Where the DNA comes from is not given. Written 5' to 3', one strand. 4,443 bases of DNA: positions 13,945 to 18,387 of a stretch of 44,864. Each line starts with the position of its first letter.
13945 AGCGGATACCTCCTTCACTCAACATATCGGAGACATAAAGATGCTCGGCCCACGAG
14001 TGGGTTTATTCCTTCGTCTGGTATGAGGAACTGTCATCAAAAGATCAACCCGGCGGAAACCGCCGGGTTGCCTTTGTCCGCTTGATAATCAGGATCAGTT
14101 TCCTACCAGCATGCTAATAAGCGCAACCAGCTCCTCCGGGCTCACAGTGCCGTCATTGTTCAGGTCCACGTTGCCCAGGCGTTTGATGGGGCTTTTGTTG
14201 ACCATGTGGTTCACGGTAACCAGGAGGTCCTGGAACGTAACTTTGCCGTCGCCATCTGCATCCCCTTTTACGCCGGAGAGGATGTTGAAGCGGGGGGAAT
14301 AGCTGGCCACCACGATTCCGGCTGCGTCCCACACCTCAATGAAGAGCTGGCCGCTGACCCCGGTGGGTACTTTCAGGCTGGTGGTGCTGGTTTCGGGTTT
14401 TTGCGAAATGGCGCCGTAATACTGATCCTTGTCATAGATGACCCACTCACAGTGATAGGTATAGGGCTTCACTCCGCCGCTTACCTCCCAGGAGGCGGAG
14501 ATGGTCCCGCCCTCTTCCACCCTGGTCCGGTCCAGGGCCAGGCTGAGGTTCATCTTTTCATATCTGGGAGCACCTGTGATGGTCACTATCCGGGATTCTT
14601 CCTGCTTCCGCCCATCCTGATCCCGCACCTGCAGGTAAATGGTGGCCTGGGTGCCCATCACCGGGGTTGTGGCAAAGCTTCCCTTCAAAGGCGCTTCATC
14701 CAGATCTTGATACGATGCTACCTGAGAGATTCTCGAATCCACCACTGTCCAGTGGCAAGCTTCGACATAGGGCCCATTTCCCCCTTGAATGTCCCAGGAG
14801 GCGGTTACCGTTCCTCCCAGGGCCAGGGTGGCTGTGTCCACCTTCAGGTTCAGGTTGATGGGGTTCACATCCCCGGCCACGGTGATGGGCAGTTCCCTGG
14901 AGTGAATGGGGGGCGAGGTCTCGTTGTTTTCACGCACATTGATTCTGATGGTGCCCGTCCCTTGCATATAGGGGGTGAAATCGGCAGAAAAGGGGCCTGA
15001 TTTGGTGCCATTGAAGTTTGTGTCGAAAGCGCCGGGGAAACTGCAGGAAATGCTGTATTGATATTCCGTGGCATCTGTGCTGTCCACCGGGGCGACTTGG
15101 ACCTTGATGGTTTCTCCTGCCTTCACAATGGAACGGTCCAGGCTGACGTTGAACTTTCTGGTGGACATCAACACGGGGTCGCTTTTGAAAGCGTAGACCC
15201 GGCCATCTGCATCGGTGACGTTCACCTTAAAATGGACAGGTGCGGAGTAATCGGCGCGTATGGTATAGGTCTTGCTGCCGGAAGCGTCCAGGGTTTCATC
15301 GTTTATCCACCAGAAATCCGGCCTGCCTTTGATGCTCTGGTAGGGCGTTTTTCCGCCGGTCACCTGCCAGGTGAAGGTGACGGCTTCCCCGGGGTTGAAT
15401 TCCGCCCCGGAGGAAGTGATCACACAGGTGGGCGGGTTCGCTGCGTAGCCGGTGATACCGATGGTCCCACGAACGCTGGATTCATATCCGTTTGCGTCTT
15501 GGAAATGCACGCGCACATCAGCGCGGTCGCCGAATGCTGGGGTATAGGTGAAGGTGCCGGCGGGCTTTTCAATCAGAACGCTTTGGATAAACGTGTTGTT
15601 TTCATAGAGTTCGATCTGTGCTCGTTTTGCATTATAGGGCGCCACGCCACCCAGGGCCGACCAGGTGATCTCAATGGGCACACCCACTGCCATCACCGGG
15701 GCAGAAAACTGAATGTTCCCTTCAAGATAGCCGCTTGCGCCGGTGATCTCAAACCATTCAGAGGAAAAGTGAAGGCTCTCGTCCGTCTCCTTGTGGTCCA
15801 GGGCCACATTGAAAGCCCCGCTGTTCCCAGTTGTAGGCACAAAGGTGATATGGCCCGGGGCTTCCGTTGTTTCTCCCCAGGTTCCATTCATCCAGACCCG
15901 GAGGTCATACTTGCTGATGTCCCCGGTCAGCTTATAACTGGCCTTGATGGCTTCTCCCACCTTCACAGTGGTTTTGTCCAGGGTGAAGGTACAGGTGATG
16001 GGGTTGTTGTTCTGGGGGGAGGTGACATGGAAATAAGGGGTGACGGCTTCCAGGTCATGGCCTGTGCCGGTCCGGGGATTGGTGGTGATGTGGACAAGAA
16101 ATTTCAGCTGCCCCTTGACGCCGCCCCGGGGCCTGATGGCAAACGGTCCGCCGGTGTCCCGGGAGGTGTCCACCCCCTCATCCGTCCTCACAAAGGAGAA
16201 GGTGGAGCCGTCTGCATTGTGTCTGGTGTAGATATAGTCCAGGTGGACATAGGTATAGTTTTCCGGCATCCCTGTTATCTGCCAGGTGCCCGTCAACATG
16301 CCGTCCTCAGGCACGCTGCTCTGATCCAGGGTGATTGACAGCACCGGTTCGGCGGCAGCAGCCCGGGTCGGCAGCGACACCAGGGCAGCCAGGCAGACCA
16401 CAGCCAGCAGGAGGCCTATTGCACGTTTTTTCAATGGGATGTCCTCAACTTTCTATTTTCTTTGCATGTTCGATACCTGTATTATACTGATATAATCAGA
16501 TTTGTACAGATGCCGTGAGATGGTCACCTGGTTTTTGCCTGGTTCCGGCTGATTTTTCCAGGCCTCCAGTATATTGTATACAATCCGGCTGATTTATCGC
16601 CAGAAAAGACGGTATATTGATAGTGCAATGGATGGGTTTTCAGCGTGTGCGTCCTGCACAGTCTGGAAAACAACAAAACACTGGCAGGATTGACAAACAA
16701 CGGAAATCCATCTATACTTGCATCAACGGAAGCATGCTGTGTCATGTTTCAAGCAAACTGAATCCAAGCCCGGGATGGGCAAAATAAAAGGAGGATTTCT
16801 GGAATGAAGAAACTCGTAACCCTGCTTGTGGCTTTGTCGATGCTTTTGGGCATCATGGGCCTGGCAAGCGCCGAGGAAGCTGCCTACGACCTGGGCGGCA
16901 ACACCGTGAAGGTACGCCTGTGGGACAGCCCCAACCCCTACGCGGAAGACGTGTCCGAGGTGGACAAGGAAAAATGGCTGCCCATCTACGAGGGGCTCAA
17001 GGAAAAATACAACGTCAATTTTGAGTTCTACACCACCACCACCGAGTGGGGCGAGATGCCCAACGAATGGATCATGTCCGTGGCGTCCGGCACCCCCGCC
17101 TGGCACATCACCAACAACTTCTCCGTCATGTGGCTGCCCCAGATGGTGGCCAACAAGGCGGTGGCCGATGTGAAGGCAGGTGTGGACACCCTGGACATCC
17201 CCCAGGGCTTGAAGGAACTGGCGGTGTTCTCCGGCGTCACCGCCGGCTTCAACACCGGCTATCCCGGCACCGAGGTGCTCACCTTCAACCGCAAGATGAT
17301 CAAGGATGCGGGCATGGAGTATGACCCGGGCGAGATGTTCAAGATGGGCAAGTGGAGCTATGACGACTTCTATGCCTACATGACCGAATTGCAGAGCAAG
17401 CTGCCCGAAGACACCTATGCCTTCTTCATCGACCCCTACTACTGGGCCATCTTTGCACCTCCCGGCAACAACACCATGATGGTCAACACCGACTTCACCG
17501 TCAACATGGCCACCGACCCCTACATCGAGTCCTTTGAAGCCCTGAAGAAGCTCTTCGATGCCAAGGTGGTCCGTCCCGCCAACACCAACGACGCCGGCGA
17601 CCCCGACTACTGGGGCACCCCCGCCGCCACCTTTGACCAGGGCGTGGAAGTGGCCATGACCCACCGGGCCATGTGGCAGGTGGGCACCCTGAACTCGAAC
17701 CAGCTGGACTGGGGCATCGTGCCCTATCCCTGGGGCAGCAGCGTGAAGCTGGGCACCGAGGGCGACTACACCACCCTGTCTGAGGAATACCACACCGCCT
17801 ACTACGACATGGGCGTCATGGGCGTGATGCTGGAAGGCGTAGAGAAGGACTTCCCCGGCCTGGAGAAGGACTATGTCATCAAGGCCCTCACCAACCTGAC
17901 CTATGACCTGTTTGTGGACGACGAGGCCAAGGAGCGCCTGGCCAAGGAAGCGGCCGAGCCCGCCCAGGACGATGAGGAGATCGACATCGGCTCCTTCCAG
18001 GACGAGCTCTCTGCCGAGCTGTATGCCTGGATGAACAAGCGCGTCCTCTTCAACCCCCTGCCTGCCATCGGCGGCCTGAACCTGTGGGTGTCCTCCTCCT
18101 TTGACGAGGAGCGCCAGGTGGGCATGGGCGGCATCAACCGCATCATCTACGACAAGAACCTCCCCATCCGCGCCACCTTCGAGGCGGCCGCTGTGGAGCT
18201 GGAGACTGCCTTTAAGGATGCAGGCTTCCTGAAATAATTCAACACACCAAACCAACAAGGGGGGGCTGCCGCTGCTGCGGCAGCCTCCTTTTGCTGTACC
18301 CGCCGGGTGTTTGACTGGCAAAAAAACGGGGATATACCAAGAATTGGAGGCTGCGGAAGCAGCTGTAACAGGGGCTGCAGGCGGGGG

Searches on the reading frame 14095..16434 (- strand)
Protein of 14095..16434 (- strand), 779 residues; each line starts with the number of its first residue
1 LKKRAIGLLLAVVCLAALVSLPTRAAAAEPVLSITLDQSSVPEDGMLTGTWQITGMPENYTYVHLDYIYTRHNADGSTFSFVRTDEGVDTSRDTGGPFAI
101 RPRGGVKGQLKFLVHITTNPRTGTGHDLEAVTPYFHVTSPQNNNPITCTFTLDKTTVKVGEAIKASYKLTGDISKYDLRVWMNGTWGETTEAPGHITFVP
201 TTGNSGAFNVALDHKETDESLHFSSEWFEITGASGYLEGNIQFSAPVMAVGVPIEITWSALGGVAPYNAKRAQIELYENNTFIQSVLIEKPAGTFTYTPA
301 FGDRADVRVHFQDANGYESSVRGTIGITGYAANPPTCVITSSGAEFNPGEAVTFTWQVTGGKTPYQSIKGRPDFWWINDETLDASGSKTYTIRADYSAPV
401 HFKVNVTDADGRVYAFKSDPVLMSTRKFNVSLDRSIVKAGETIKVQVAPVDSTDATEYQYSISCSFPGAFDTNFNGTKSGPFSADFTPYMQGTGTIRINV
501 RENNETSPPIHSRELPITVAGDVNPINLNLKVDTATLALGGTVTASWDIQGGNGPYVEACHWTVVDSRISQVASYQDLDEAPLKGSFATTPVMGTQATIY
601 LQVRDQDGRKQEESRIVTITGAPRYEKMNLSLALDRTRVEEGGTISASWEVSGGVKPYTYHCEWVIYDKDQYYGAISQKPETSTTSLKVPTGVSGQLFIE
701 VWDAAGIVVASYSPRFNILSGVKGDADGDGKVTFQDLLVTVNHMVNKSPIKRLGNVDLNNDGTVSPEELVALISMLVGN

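Call 8: search_protein_families(library=pfam, proteins=[window:14095-16434:-], max_evalue=0.001)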
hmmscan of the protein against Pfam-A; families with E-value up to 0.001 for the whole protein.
window:14095-16434:- (779 aa): 5 families
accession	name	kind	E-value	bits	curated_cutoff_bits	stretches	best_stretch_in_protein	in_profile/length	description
PF00036.39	EF-hand_1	-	1.8e-07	30.6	25.4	0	756-775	9-28/29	EF hand domain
PF00404.24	Dockerin_1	-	4.2e-07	30.5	22.9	1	723-776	1-56/57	Dockerin type I domain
PF13202.12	EF-hand_5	-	1.8e-06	27.6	25.9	0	756-772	8-24/25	EF hand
PF13405.12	EF-hand_6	-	0.00023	21.1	25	0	757-774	10-27/30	EF-hand domain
PF19900.4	DUF6373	-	0.00038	20.8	25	0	745-765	20-40/49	Family of unknown function (DUF6373)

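Call 66: search_solved_structures(query=window:14095-16434:-, max_evalue=0.01)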
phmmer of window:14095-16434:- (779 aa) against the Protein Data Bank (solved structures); distinct sequences matched with E-value up to 0.01: 1.
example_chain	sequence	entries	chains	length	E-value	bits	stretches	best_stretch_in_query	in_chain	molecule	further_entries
5lxv_B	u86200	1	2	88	0.0022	19.4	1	713-770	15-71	Carbohydrate-binding protein WP_009985128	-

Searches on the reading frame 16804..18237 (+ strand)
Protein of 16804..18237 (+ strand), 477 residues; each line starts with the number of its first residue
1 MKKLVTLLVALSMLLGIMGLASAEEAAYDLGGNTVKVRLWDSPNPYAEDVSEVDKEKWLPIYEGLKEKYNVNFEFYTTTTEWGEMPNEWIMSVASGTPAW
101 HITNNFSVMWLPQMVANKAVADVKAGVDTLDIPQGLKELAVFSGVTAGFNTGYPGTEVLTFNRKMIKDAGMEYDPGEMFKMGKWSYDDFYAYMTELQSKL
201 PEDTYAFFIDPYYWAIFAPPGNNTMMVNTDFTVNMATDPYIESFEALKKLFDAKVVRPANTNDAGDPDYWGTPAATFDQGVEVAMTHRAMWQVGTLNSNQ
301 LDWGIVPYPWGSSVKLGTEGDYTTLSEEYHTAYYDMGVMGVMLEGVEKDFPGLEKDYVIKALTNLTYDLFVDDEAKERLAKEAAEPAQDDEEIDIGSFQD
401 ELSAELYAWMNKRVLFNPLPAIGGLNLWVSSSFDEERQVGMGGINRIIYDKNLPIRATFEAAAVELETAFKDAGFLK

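Call 8: search_protein_families(library=pfam, proteins=[window:16804-18237:+], max_evalue=0.001)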
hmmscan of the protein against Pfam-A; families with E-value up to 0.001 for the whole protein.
window:16804-18237:+ (477 aa): 0 families

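Call 76: search_solved_structures(query=A8, max_evalue=0.001)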
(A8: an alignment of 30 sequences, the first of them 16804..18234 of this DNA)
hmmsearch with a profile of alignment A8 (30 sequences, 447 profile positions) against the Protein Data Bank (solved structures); distinct sequences matched with E-value up to 0.001: 497 (the best 60 are shown).
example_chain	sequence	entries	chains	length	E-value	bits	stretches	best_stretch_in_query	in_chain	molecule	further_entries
6rjy_A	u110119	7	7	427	8.5e-43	149.9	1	68-446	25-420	Arabino-oligosaccharids-binding protein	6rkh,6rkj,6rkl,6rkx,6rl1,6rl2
8art_A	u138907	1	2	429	2e-23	86.1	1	46-368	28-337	Putative secreted maltose-binding protein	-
4r9f_A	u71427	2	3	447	5.1e-22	81.4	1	98-440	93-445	MBP1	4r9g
3k01_A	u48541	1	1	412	1.8e-21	79.6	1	57-390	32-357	Acarbose/maltose binding protein GacH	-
3jzj_A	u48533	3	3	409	1.8e-21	79.6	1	57-390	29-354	Acarbose/maltose binding protein GacH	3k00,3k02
1eu8_A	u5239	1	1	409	2e-21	79.5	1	70-441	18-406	TREHALOSE/MALTOSE BINDING PROTEIN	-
5f7v_A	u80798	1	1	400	6e-21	77.9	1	84-440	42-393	Lmo0181 protein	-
4qrz_A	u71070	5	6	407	1.7e-20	76.4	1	85-436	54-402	ABC-TYPE SUGAR TRANSPORTER | ABC transporter, substrate binding protein (Sugar)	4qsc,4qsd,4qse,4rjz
6ffl_A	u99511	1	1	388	6.5e-20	74.5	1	201-443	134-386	Maltose/maltodextrin transport permease homologue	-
5ci5_A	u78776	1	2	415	8.1e-20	74.2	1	69-432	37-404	Extracellular solute-binding protein family 1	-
6dts_A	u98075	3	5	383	2e-17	66.3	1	74-442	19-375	maltose-binding protein MalE2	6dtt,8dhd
2fnc_A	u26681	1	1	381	2e-17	66.3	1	74-442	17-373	maltose ABC transporter, periplasmic maltose-binding protein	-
2gh9_A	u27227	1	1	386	1.1e-16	63.9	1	85-373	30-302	maltose/maltodextrin-binding protein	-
5ysb_A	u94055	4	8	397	1.7e-16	63.2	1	73-443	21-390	Lin1841 protein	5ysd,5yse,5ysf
2gha_A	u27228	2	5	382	2.4e-16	62.8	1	74-441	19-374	maltose ABC transporter, periplasmic maltose-binding protein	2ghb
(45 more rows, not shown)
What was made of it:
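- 16804..18237 (+): Small (477 aa) secreted oligosaccharide-binding protein, AbnE-like. It is the ninth, co-conserved member of the module and the probable receptor of the second permease pair. The family profile hits PDB 6rjy (AbnE) at E 8.5e-43 (call 76).
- On CUT1 (MalEFGK2-type) ABC importer: Small protein: AbnE at E 8.5e-43 (call 76).
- Closest known: CUT1-family oligosaccharide ABC importers. Same: The small binding protein is closest to AbnE (call 76).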
